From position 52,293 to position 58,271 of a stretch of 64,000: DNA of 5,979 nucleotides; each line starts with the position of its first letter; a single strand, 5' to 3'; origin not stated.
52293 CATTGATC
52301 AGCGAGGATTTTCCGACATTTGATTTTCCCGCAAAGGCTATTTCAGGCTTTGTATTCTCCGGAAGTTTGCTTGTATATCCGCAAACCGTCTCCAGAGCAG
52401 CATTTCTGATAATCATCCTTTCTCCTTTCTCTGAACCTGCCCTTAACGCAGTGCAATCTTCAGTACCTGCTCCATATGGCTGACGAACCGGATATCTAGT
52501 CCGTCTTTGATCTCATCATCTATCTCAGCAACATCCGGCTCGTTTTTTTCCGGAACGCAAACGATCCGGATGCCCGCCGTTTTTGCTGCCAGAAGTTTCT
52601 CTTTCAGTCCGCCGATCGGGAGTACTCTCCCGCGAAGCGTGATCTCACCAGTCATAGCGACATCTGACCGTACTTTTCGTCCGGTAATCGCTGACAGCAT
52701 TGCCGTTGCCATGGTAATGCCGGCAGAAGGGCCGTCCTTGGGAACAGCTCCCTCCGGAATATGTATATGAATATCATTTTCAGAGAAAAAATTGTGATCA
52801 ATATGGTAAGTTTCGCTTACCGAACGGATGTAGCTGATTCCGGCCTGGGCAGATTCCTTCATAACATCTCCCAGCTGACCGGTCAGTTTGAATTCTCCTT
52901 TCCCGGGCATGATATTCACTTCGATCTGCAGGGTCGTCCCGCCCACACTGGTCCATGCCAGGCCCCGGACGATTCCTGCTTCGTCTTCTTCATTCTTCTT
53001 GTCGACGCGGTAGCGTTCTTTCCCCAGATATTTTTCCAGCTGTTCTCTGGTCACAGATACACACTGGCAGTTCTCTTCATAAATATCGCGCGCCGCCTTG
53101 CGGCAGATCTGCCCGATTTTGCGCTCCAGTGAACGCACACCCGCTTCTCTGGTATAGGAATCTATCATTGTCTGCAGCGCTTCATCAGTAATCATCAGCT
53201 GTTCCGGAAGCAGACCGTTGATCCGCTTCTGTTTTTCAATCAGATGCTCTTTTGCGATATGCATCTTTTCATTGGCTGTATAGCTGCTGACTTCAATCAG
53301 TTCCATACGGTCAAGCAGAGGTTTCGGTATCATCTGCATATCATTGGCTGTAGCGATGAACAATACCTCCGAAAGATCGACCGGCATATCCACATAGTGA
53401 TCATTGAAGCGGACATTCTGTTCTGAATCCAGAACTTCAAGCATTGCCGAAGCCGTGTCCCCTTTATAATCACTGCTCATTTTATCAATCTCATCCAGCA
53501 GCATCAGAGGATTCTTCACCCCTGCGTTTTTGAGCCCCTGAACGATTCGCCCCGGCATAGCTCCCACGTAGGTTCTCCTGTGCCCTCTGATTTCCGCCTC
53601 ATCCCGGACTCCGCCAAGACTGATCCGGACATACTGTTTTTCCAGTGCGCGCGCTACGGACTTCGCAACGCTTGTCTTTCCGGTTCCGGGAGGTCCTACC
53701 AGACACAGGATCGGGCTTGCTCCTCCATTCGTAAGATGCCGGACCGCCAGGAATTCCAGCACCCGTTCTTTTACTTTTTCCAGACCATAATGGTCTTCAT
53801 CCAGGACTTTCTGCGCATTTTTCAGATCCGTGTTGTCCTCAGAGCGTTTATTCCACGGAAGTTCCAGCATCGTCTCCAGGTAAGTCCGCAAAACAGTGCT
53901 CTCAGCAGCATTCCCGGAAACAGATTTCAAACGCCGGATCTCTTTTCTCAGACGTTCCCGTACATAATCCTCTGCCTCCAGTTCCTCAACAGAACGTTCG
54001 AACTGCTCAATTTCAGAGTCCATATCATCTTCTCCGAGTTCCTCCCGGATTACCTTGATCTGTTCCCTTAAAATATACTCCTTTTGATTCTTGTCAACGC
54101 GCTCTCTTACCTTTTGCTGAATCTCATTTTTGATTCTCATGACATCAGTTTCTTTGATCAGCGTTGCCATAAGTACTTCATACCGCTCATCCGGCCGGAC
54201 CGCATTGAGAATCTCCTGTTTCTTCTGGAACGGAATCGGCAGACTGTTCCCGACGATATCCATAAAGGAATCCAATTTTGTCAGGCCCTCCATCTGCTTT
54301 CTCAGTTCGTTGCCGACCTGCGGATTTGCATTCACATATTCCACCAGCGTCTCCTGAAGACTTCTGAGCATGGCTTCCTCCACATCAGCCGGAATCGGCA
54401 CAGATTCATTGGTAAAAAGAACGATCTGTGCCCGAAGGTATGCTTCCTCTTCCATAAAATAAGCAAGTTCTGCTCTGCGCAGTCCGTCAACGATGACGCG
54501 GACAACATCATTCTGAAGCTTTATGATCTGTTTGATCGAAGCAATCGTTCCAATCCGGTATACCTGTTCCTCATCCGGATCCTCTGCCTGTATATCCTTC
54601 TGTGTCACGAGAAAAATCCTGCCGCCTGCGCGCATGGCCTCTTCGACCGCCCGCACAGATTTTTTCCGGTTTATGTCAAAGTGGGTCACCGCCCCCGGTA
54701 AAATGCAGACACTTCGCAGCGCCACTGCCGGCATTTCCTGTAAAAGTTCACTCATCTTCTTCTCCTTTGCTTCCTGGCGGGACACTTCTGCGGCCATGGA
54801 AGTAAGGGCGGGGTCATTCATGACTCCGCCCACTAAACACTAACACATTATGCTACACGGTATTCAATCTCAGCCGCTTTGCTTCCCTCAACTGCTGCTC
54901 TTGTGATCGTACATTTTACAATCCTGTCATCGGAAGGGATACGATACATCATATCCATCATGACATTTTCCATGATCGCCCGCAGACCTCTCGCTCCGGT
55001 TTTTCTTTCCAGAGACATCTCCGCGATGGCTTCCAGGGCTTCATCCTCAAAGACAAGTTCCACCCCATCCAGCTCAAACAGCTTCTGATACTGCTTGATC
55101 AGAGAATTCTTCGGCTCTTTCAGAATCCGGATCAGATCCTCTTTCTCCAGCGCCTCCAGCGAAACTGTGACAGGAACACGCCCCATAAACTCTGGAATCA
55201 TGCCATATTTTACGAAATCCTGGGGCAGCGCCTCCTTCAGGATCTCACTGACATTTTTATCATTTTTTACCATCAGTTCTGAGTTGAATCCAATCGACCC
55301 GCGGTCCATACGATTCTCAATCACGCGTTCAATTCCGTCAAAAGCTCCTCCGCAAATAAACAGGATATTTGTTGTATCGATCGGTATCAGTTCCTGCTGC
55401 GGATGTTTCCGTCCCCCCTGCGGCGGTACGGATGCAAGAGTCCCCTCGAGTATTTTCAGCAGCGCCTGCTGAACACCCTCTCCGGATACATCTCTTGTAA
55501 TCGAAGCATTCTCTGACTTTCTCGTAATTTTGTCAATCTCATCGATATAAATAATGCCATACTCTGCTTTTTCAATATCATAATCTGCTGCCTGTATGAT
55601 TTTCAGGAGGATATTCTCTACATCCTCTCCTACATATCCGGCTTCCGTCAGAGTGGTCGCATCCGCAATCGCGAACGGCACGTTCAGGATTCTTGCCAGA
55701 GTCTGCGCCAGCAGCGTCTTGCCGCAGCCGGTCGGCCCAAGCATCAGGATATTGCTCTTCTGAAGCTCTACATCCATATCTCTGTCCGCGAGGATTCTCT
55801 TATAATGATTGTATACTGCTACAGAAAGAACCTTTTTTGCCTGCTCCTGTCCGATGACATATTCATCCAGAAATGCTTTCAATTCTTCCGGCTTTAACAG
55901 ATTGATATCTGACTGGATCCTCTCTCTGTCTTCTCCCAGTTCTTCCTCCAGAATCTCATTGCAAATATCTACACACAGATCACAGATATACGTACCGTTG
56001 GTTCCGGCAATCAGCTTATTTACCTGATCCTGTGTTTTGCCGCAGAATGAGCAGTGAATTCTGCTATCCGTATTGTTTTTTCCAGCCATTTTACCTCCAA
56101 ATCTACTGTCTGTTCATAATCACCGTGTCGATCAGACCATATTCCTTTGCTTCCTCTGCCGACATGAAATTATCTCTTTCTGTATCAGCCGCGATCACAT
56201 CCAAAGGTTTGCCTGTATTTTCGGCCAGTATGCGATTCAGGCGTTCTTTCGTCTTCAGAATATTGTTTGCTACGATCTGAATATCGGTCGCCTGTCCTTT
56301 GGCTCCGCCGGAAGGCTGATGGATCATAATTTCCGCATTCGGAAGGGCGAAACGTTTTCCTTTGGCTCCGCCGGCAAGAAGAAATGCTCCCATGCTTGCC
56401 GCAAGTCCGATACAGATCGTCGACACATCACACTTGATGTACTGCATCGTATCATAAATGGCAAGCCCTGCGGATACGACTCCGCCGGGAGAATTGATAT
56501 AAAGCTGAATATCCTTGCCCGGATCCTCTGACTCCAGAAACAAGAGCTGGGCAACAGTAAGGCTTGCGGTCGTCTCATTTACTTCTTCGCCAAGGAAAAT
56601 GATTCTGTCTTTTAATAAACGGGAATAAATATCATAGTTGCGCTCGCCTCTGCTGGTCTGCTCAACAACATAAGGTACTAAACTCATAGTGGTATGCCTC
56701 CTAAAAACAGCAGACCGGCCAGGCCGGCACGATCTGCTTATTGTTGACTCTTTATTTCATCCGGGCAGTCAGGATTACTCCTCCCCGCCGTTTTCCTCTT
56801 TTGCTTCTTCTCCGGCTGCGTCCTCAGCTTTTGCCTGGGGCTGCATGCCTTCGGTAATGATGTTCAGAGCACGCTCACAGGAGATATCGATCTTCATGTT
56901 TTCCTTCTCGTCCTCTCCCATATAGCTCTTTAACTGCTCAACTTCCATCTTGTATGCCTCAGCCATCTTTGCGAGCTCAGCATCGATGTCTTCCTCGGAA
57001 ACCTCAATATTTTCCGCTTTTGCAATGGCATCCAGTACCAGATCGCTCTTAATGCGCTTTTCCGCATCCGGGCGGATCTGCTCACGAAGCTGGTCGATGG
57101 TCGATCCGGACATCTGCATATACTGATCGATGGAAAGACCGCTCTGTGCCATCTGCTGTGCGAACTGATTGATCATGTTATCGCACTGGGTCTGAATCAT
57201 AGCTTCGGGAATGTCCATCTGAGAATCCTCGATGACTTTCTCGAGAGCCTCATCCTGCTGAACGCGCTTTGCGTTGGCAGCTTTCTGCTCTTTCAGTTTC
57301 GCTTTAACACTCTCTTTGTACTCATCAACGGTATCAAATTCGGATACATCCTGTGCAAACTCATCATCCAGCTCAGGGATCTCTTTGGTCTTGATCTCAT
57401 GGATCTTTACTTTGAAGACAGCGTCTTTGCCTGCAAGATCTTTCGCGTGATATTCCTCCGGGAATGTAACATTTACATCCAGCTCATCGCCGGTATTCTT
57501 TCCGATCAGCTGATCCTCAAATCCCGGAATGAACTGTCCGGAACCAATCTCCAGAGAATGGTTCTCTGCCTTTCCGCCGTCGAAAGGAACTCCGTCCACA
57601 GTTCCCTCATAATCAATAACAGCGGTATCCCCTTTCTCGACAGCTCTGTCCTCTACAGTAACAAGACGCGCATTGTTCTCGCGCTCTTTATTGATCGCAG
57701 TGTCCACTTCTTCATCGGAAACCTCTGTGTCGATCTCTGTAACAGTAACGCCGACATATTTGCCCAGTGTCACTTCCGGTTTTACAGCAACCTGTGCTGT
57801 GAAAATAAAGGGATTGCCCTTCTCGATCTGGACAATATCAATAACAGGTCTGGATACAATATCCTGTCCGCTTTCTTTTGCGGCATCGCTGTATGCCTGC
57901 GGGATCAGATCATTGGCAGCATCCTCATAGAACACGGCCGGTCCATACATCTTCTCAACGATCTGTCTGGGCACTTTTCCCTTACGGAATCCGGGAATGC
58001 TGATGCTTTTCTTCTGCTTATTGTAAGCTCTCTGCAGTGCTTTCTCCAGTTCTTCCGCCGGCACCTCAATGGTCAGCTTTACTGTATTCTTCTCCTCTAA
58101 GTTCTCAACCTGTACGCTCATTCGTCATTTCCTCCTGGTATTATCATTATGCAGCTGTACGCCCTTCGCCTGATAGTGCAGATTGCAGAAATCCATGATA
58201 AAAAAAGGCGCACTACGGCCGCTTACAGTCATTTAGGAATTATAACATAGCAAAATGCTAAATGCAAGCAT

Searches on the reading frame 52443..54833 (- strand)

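Call 79: search_protein_families(library=pfam, proteins=[window:52443-54833:-], max_evalue=0.00001)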
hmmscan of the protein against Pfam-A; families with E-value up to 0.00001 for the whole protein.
window:52443-54833:- (796 aa): 10 families
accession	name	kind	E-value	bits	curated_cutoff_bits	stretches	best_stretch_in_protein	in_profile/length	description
PF05362.19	Lon_C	-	1.3e-92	309.4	21.1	1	594-795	2-203/205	Lon protease (S16) C-terminal proteolytic domain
PF02190.22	LON_substr_bdg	-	1.1e-37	130.3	28.7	1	33-223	1-196/200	ATP-dependent protease La (LON) substrate-binding domain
PF00004.35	AAA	-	4.1e-26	92.4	21.2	1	376-513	1-126/131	ATPase family associated with various cellular activities (AAA)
PF22667.2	Lon_lid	-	1e-21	76.8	27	1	539-588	3-52/57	Lon protease AAA+ ATPase lid domain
PF07728.20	AAA_5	-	2.8e-10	40.8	22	1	376-509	2-138/139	AAA domain (dynein-related subfamily)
PF13541.12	ChlI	-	1.2e-09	38.6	27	1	637-764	1-121/121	Subunit ChlI of Mg-chelatase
PF13191.12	AAA_16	-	1.8e-06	29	32.6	0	369-409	20-60/167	AAA ATPase domain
PF13401.12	AAA_22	-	7.2e-06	26.8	27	0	374-468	6-104/130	AAA domain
PF07726.17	AAA_3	-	8.4e-06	26.1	27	0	378-500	4-114/131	ATPase family associated with various cellular activities (AAA)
PF07724.20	AAA_2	-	8.9e-06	26.3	27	0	378-499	8-126/166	AAA domain (Cdc48 subfamily)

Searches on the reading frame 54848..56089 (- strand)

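Call 79: search_protein_families(library=pfam, proteins=[window:54848-56089:-], max_evalue=0.00001)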
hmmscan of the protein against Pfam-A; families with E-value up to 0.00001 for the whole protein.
window:54848-56089:- (413 aa): 7 families
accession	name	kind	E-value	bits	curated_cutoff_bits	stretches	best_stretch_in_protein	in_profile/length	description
PF07724.20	AAA_2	-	7.6e-33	114.3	27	1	110-307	2-165/166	AAA domain (Cdc48 subfamily)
PF06689.19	zf-C4_ClpX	-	8.2e-19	67.7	27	1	12-49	2-39/39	ClpX C4-type zinc finger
PF00004.35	AAA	-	4.1e-16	60.1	21.2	1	114-241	1-109/131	ATPase family associated with various cellular activities (AAA)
PF10431.15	ClpB_D2-small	-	1.2e-11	44.9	21.9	1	314-391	1-74/81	C-terminal, D2-small domain, of ClpB protein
PF05496.18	RuvB_N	-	1.4e-06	28.6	27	1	74-194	6-102/159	Holliday junction DNA helicase RuvB P-loop domain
PF01078.27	Mg_chelatase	-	3.4e-06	27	20.3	0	112-136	23-47/207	Magnesium chelatase, subunit ChlI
PF07728.20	AAA_5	-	4e-06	27.3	22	0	113-190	1-80/139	AAA domain (dynein-related subfamily)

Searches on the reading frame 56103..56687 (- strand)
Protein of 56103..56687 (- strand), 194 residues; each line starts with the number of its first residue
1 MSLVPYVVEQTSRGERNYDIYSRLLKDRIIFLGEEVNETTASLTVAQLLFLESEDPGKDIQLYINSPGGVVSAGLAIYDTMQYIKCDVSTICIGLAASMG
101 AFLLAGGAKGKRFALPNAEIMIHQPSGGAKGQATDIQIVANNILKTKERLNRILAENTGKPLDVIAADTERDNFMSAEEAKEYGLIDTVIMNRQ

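Call 79: search_protein_families(library=pfam, proteins=[window:56103-56687:-], max_evalue=0.00001)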
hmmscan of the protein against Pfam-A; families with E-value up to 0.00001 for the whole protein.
window:56103-56687:- (194 aa): 1 family
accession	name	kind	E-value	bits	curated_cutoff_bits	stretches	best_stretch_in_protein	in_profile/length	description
PF00574.28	CLP_protease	-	7.4e-87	290.4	20.2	1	13-192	2-181/182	Clp protease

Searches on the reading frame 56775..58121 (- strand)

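Call 79: search_protein_families(library=pfam, proteins=[window:56775-58121:-], max_evalue=0.00001)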
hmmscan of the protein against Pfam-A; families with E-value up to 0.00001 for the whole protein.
window:56775-58121:- (448 aa): 3 families
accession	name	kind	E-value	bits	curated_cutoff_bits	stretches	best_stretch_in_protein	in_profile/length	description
PF05697.18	Trigger_N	-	4.2e-48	163.8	22.2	1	1-145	1-143/144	Bacterial trigger factor protein (TF)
PF05698.19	Trigger_C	-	6.3e-42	143.8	22.7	1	264-423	1-161/162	Bacterial trigger factor protein (TF) C-terminus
PF00254.34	FKBP_C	-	5.8e-19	68.6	21.1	1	158-240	2-93/94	FKBP-type peptidyl-prolyl cis-trans isomerase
